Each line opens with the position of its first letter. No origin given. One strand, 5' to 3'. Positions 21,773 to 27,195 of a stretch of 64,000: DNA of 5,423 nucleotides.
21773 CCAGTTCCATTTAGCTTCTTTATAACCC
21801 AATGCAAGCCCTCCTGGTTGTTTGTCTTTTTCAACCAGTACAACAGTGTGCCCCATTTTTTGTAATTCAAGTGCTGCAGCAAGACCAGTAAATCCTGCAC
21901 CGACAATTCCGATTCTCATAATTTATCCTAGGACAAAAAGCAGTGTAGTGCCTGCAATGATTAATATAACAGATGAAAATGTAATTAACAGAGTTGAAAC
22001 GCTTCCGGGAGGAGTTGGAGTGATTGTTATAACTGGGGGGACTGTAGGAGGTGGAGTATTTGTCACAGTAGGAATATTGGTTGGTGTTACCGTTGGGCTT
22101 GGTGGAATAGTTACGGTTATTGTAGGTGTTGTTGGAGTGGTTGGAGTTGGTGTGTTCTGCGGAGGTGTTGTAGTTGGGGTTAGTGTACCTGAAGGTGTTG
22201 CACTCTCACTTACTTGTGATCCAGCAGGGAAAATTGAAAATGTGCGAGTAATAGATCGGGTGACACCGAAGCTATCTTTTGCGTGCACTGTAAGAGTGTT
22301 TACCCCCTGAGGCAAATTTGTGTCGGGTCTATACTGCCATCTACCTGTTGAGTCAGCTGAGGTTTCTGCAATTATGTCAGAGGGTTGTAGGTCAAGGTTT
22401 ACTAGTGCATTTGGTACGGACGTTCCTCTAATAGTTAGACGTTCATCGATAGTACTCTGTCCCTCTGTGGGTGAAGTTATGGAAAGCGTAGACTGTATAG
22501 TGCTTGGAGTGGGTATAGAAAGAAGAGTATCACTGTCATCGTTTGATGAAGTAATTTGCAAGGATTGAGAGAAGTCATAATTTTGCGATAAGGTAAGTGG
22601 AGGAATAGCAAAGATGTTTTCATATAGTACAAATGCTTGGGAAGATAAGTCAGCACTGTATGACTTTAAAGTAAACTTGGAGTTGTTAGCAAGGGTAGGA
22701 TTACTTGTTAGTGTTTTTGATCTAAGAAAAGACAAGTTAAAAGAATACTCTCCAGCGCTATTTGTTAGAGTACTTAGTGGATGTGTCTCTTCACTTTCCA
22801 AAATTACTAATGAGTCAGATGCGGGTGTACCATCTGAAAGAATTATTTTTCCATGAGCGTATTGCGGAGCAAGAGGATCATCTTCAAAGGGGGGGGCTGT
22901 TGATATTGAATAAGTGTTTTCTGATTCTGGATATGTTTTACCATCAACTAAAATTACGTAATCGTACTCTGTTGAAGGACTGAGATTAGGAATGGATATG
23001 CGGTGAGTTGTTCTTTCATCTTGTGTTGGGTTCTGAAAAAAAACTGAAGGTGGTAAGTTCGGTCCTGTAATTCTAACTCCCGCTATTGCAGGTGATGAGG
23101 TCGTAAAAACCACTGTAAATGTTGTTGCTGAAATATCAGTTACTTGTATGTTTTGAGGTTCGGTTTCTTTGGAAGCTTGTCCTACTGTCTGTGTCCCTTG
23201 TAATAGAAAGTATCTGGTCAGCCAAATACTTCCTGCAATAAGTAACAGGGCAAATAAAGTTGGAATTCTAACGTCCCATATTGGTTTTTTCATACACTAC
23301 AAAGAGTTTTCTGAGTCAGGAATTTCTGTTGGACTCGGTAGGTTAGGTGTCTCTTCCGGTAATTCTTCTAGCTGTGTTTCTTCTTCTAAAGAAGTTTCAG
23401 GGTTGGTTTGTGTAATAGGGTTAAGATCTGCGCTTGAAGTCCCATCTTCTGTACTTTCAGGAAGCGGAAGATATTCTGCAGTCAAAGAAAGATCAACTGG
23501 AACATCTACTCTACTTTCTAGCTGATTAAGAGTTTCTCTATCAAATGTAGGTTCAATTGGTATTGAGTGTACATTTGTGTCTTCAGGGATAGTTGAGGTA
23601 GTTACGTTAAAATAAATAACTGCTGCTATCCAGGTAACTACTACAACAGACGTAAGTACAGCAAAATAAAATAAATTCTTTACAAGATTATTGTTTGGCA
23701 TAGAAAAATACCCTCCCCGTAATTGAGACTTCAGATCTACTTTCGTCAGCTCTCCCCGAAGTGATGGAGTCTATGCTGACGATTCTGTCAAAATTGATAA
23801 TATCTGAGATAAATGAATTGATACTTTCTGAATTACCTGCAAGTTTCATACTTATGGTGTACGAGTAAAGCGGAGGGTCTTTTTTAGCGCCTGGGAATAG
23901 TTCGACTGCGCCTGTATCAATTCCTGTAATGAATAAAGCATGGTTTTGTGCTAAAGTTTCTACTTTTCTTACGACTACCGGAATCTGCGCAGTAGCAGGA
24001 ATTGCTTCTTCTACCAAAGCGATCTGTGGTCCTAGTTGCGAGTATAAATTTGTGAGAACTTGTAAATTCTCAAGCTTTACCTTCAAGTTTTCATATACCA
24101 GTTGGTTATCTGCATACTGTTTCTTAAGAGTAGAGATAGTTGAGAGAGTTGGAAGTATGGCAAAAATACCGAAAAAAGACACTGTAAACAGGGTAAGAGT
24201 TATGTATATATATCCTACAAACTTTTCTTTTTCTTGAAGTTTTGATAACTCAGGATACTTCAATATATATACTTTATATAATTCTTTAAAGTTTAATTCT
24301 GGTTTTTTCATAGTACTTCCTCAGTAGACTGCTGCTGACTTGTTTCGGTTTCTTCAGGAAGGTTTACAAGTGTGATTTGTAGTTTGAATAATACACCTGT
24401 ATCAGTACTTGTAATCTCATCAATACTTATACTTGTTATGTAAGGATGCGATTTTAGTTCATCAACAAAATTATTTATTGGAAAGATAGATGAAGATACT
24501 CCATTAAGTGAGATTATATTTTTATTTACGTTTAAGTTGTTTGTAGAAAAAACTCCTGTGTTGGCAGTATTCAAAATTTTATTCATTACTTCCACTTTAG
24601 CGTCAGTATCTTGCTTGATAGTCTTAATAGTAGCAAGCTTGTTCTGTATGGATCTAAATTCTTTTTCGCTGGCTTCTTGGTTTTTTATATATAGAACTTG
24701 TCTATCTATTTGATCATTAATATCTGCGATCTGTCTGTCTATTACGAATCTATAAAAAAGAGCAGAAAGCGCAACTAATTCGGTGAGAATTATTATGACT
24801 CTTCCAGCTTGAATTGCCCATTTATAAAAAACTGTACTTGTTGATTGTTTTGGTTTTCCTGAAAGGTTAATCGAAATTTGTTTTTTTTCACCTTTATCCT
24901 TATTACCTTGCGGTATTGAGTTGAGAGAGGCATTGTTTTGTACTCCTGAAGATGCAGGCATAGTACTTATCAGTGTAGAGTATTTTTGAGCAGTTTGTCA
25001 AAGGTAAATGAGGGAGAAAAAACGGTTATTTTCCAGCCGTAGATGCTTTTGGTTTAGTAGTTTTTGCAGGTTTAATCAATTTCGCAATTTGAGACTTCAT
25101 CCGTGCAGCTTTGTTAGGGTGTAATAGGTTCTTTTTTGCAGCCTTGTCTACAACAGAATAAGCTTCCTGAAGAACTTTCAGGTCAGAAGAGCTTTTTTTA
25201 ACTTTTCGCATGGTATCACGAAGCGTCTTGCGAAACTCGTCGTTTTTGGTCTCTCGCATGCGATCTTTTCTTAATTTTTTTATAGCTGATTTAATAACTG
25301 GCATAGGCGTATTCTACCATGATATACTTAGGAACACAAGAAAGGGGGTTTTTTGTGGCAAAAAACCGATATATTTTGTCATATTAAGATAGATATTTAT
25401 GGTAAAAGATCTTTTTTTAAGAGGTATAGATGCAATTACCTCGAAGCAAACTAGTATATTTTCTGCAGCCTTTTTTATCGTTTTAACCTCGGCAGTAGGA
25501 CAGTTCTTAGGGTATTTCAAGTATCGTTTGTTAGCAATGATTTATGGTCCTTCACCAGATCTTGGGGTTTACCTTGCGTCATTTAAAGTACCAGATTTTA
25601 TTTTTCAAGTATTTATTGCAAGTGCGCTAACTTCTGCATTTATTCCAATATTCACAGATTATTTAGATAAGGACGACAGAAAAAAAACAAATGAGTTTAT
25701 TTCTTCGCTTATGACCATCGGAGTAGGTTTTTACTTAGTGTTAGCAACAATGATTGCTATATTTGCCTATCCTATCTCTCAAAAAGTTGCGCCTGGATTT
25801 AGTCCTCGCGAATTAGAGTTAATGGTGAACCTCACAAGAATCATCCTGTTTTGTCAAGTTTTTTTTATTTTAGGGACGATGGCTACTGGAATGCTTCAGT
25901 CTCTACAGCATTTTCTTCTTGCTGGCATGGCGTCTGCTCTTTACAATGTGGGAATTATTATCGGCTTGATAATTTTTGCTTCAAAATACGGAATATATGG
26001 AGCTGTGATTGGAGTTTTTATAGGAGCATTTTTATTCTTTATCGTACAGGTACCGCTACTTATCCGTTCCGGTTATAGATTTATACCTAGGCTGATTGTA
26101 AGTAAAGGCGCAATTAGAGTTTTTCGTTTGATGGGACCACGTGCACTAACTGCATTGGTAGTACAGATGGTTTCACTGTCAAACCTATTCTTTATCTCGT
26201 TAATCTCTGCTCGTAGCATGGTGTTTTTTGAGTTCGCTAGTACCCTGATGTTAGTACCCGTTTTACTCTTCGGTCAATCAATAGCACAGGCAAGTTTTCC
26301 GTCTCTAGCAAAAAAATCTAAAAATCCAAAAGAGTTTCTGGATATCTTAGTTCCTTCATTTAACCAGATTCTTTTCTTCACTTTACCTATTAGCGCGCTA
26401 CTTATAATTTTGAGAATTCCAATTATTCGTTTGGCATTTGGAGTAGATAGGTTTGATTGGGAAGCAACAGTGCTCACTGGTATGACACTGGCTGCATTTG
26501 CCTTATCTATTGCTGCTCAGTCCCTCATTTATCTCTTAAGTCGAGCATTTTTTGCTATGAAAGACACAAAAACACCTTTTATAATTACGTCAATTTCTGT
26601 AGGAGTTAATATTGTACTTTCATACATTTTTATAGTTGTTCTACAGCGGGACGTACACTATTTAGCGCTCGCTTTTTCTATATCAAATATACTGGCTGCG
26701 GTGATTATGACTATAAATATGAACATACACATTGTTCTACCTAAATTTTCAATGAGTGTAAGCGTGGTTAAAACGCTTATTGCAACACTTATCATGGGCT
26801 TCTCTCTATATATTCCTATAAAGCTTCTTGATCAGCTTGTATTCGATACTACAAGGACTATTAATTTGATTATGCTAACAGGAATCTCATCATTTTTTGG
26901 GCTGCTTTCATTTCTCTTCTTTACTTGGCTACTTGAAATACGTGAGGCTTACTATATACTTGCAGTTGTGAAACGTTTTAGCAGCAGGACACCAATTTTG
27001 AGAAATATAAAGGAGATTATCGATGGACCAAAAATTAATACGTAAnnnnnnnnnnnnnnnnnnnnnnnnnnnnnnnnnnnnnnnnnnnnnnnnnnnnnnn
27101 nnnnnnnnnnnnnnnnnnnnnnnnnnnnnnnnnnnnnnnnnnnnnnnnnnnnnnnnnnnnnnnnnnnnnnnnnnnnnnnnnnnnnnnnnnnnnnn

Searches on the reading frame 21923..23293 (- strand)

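Call 8: search_protein_families(library=pfam, proteins=[window:21923-23293:-], max_evalue=0.01)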
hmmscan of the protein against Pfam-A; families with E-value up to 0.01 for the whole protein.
window:21923-23293:- (456 aa): 6 families
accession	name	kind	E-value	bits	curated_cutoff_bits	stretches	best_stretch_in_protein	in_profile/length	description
PF19077.6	Big_13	-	9.1e-08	33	27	1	278-349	21-94/102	Bacterial Ig-like domain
PF13620.12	CarboxypepD_reg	-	1.4e-05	25.8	32.3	0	290-339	11-57/82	Carboxypeptidase regulatory-like domain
PF09136.16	Glucodextran_B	-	0.00013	22.3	27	1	269-352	2-79/83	Glucodextranase, domain B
PF00041.27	fn3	-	0.00028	21.4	25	1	45-127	2-81/84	Fibronectin type III domain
PF16656.11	Pur_ac_phosph_N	-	0.0011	20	30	1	50-130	7-91/93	Purple acid Phosphatase, N-terminal domain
PF17936.7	Big_6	-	0.0057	17.3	27.6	0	284-345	13-73/83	Bacterial Ig domain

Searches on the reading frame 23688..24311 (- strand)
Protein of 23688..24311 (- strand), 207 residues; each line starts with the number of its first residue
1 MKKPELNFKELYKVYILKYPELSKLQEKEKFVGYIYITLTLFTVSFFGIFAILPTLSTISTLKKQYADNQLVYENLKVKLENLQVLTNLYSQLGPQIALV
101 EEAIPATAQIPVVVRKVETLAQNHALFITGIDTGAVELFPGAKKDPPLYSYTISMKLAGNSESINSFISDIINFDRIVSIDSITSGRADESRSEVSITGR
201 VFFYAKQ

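Call 8: search_protein_families(library=pfam, proteins=[window:23688-24311:-], max_evalue=0.01)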
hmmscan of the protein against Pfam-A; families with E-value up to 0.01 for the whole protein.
window:23688-24311:- (207 aa): 1 family
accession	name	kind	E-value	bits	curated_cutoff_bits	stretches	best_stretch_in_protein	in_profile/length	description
PF04350.18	PilO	-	5.4e-10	40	22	1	61-197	3-134/145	Pilus assembly protein, PilO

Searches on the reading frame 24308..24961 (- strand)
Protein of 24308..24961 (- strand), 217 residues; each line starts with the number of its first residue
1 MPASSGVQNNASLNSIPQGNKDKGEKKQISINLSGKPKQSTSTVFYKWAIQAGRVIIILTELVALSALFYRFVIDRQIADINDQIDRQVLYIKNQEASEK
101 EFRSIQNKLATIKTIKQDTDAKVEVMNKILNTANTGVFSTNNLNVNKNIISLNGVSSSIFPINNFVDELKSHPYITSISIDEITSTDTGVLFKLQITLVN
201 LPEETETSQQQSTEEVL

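Call 8: search_protein_families(library=pfam, proteins=[window:24308-24961:-], max_evalue=0.01)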
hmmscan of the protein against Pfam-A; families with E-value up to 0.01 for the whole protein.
window:24308-24961:- (217 aa): 1 family
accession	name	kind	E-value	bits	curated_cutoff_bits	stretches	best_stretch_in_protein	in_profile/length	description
PF05137.18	PilN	-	6.9e-06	26.5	22.8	1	141-197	17-77/78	Fimbrial assembly protein (PilN)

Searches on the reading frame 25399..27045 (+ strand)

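Call 8: search_protein_families(library=pfam, proteins=[window:25399-27045:+], max_evalue=0.01)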
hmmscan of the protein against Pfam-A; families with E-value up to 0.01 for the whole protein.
window:25399-27045:+ (548 aa): 3 families
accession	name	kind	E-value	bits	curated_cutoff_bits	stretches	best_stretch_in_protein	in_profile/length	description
PF03023.19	MurJ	-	1.4e-62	212.2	27.4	1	46-476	2-435/451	Lipid II flippase MurJ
PF13440.11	Polysacc_synt_3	-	1.1e-07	31.8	23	1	95-348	41-285/293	Polysaccharide biosynthesis protein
PF01554.23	MatE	-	8e-07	29.3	24.9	2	247-410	1-161/161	MatE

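Call 40: search_protein_families(library=ncbifam, proteins=[window:25399-27045:+], max_evalue=0.001)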
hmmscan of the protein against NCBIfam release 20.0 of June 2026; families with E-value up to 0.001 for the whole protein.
window:25399-27045:+ (548 aa): 2 families
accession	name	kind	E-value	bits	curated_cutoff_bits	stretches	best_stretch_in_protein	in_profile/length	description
TIGR01695.1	murJ_mviN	equivalog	1.5e-68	231.8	235.55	1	34-506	16-494/506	murein biosynthesis integral membrane protein MurJ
TIGR00797.1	matE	subfamily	4.2e-07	29.2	147.4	1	247-451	1-199/396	MATE family efflux transporter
